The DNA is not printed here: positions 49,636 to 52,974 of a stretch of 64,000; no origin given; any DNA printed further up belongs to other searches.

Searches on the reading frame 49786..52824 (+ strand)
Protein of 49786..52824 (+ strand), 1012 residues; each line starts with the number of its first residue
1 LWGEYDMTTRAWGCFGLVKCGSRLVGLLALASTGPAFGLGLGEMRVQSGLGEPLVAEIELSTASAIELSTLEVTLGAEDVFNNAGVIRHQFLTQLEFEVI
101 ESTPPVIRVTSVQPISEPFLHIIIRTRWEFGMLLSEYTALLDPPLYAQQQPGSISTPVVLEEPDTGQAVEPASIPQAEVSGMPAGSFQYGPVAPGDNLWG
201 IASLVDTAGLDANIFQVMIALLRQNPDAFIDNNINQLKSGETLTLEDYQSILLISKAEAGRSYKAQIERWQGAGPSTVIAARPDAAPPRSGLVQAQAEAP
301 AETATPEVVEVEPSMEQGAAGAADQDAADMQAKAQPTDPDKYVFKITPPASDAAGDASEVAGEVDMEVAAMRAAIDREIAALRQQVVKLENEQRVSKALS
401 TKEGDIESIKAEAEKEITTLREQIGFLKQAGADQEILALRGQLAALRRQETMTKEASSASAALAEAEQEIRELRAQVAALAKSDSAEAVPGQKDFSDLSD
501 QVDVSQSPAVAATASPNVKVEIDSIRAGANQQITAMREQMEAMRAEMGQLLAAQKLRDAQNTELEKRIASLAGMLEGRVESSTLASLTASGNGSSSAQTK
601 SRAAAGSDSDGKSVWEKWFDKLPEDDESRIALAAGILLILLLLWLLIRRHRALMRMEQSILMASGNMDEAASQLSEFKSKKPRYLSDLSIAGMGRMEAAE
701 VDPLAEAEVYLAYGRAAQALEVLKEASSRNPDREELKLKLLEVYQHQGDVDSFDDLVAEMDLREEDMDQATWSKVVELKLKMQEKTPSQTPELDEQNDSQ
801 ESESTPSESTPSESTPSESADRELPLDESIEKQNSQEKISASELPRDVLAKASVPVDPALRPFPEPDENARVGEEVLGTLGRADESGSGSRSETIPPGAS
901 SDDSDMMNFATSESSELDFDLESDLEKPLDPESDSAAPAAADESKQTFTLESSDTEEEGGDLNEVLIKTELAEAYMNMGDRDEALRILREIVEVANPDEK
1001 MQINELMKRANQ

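Call 7: search_protein_families(library=pfam, proteins=[window:49786-52824:+])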
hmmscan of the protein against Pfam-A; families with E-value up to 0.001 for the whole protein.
window:49786-52824:+ (1012 aa): 4 families
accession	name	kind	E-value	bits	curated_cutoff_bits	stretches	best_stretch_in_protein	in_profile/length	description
PF25800.1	FimV_N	-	6.1e-31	107.2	27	1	39-144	1-108/108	FimV N-terminal domain Ig-like domain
PF14559.12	TPR_19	-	5.6e-10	39.8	25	1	711-766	2-57/68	Tetratricopeptide repeat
PF13428.12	TPR_14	-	3.9e-07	30.6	23.5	0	705-742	6-43/44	Tetratricopeptide repeat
PF07719.23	TPR_2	-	6.7e-05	23.2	27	0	970-993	6-29/34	Tetratricopeptide repeat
